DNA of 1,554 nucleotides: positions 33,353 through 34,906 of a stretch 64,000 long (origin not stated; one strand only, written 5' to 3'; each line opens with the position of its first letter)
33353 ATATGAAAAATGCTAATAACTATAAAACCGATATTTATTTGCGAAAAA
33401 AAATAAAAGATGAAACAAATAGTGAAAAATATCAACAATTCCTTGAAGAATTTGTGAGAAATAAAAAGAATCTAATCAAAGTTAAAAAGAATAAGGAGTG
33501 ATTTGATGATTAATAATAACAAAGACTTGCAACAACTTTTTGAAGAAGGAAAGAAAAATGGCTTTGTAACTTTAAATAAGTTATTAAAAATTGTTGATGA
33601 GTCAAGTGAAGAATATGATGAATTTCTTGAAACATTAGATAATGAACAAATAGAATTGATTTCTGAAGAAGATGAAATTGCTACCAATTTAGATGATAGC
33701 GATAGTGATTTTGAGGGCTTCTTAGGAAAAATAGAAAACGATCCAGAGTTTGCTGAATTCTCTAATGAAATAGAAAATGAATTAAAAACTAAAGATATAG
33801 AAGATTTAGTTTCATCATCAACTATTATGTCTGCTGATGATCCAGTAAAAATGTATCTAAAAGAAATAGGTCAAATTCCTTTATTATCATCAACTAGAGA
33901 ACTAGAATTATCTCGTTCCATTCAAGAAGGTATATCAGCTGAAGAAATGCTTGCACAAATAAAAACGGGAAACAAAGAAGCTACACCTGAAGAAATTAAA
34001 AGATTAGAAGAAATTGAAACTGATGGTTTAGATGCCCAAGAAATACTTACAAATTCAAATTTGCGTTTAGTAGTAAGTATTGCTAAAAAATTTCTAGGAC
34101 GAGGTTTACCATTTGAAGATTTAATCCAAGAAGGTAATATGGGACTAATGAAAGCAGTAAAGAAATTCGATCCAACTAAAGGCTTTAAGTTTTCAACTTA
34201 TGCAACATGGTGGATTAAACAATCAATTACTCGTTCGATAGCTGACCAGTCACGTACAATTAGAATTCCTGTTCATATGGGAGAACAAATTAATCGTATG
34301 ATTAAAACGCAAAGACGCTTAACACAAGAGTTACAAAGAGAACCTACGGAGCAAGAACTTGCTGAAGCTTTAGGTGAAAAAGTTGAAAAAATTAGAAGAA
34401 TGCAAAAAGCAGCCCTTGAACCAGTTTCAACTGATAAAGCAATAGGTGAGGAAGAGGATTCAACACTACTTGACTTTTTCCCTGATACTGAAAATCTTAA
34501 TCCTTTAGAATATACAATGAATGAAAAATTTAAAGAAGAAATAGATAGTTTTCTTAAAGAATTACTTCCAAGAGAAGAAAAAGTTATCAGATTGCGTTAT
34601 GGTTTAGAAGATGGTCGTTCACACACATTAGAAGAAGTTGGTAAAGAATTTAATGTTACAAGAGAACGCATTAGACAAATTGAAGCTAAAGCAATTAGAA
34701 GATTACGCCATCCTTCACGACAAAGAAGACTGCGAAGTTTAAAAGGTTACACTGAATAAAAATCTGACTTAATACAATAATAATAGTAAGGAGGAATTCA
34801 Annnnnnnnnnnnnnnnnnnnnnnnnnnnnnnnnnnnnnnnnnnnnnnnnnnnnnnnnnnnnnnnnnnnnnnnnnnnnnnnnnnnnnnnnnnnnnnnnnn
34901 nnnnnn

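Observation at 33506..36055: Two full-length primary-type sigma factors in tandem behind dnaG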

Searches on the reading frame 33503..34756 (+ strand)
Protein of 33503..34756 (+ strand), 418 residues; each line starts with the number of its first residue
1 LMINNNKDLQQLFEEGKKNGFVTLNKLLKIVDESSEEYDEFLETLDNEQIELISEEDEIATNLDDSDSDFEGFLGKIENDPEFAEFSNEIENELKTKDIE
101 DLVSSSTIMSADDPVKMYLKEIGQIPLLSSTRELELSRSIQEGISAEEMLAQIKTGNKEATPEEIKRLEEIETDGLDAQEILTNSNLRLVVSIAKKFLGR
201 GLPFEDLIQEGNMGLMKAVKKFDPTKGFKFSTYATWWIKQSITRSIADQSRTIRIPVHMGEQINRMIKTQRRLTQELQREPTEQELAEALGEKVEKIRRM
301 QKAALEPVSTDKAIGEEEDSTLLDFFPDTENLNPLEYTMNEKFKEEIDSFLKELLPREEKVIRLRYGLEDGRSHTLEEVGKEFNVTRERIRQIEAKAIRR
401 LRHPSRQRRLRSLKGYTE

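Call 5: search_protein_families(library=ncbifam, proteins=[window:33503-34756:+])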
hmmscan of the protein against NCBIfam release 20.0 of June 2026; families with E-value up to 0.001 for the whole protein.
window:33503-34756:+ (418 aa): 48 families (the best 25 are shown)
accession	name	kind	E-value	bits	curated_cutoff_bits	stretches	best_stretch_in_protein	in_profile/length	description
NF004208.0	PRK05658.1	equivalog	3.1e-133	446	555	2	166-412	381-627/631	RNA polymerase sigma factor RpoD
NF006666.0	PRK09210.1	equivalog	1.7e-121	406.1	572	2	161-412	116-367/370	RNA polymerase sigma factor RpoD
NF004561.0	PRK05901.1-3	equivalog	3e-110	369.9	582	1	37-411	169-533/537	RNA polymerase sigma factor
TIGR02393.1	RpoD_Cterm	equivalog_domain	1.5e-108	361.9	354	1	178-413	1-236/238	RNA polymerase sigma factor RpoD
NF005643.0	PRK07406.1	equivalog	2.3e-107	359.5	500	1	65-411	38-393/397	RNA polymerase sigma factor RpoD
NF004560.0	PRK05901.1-1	equivalog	2.6e-105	353.5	711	1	36-411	136-512/516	RNA polymerase sigma factor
NF005920.0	PRK07921.1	subfamily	5.2e-104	347.8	464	1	105-412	22-325/328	RNA polymerase sigma factor SigB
NF041931.2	MzaA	equivalog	1.3e-100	338.3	800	1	150-412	448-712/726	MZA anti-phage system associated sigma-70 family RNA polymerase sigma factor MzaA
TIGR02997.1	Sig70-cyanoRpoD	subfamily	4.1e-100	334.9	384.5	1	113-402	1-298/298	RNA polymerase sigma factor, RpoD/SigA family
NF004562.0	PRK05901.1-4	equivalog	1.8e-92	310.7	779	2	176-413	315-552/571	RNA polymerase sigma factor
NF004564.0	PRK05901.2-2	equivalog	4.7e-91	305.9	617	1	181-412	252-491/500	RNA polymerase sigma factor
NF004565.0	PRK05901.2-3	equivalog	7.1e-89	298.9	484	1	8-413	110-498/501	RNA polymerase sigma factor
NF004566.0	PRK05901.2-4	equivalog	2.9e-88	297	531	1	24-416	78-445/448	RNA polymerase sigma factor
NF005785.0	PRK07598.1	equivalog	3.1e-88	296.4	554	2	150-412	148-409/415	RNA polymerase sigma factor SigC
TIGR02394.1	rpoS_proteo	equivalog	1.6e-86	290.4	378.7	1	160-406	29-275/285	RNA polymerase sigma factor RpoS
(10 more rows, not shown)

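Call 7: search_protein_families(library=pfam, proteins=[window:33503-34756:+])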
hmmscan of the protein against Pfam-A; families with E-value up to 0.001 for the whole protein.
window:33503-34756:+ (418 aa): 5 families
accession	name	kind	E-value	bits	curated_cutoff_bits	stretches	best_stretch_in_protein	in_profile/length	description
PF04542.20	Sigma70_r2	-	7.6e-25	86.9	24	1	184-252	3-71/71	Sigma-70 region 2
PF04539.22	Sigma70_r3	-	2.3e-22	79.3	25.3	1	261-336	1-76/78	Sigma-70 region 3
PF04545.22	Sigma70_r4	-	5.8e-18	64.6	24.1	1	351-403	2-50/50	Sigma-70, region 4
PF00140.25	Sigma70_r1_2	-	1.5e-11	44.4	22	1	113-143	1-31/34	Sigma-70 factor, region 1.2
PF03979.19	Sigma70_r1_1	-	2.8e-06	27.6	22.5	1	6-67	4-68/81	Sigma-70 factor, region 1.1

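Call 9: find_related_loci(query=window:33503-34756:+, collection=genome_contigs, flank=6000)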
Query window:33503-34756:+ (418 aa) in genome_contigs; peptide patterns used: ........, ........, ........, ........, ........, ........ (x = any residue, [..] = any of these).
600 stretches matched a pattern (row limit reached: there are more); 596 encode a relative of the query (tblastn E <= 1e-3); the best 80 are kept; 80 distinct loci.
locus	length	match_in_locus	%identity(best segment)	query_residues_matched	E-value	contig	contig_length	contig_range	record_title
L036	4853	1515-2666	52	9-413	3e-122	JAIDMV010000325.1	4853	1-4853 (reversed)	MAG: Anaeroplasmataceae bacterium isolate SC0341_S8_3 SC0341_S8_3_contig_325, whole genome shotgun sequence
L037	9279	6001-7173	50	5-411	7e-118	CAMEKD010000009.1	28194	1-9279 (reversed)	MAG: uncultured Anaeroplasma sp. isolate SRR15057930_bin.7_metaWRAP_v1.3_MAG genome assembly, contig: ERZ10407438.521, w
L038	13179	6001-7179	49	2-411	3e-113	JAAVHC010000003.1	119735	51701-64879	MAG: Oscillibacter sp. isolate Mgla_MAG_ref_444 c_000000032839, whole genome shotgun sequence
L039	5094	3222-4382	48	9-411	2e-113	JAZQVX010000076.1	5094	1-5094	MAG: Lawsonibacter sp. isolate T1900045166_TC20190160.MAGScoT_cleanbin_000064 SGB_5154_k141_1214544, whole genome shotgu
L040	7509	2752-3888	50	16-413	3e-113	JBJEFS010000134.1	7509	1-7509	MAG: Anaeroplasma sp. isolate LOHA11_bin.045 NODE_5485_length_7509_cov_8.897773, whole genome shotgun sequence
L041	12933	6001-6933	58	99-413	5e-113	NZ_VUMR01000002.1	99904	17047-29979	Holdemanella porci strain LKV-472-APC-3 seq2, whole genome shotgun sequence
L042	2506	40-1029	56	85-416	3e-118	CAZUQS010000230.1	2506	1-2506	MAG TPA_asm: uncultured Candidatus Izemoplasmatales bacterium isolate binchicken_co181_15 genome assembly, contig: NODE_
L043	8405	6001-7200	47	3-418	8e-112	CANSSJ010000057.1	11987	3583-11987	MAG TPA_asm: uncultured Firmicutes bacterium isolate SRR15730539_bin.17_metawrap_v1.3_MAG genome assembly, contig: NODE.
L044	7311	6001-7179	48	3-411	8e-111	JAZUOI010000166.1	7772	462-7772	MAG: Lawsonibacter sp. isolate T1900044873_TS20190339.MAGScoT_cleanbin_000053 SGB_3181_k141_884232, whole genome shotgun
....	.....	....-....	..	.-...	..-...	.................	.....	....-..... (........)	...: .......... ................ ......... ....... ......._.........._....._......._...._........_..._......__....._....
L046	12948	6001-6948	53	65-413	2e-109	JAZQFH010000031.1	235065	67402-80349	MAG: Erysipelotrichaceae bacterium isolate T1900044633_TS20190099.MAGScoT_cleanbin_000014 SGB_1086_k141_1586645, whole g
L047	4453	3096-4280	47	3-413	1e-110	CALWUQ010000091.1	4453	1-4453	MAG: uncultured Agathobaculum sp. isolate BRZ_DD__bin74 genome assembly, contig: BRZ_DD__NODE_18724_length_4453_cov_3.95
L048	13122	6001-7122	51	37-411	1e-109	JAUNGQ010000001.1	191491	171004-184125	MAG: Eubacteriales bacterium isolate S26M_St_8 NODE_9_length_191491_cov_46.186062, whole genome shotgun sequence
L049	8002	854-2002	47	19-410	5e-109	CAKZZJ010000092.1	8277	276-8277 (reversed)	MAG TPA_asm: uncultured Bacillales bacterium isolate ERR1278072_bin.141_CONCOCT_v1.1_MAG genome assembly, contig: ERZ842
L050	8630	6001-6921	58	105-411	3e-109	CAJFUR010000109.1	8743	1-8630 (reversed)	uncultured Eggerthellaceae bacterium isolate Coassembly_mag_450 genome assembly, contig: MAGpy_11413_min2k_bin_450_fak87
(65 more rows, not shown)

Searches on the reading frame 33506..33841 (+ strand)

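Call 64: search_protein_families(library=pfam, proteins=[window:33506-33841:+], max_evalue=10)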
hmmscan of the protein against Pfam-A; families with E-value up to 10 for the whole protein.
seq(112 aa): 4 families
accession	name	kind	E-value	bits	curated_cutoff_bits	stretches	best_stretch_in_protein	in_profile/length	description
PF03979.19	Sigma70_r1_1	-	7.5e-07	29.5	22.5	1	5-66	4-68/81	Sigma-70 factor, region 1.1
PF03467.21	Smg4_UPF3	-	0.023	15.2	24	2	74-98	111-135/172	Smg-4/UPF3 family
PF04383.19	KilA-N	-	0.17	12.2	23.8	1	17-58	14-56/107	KilA-N domain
PF06785.16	UPF0242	-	0.51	10.8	33.5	1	13-98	70-150/194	Uncharacterised protein family (UPF0242) N-terminus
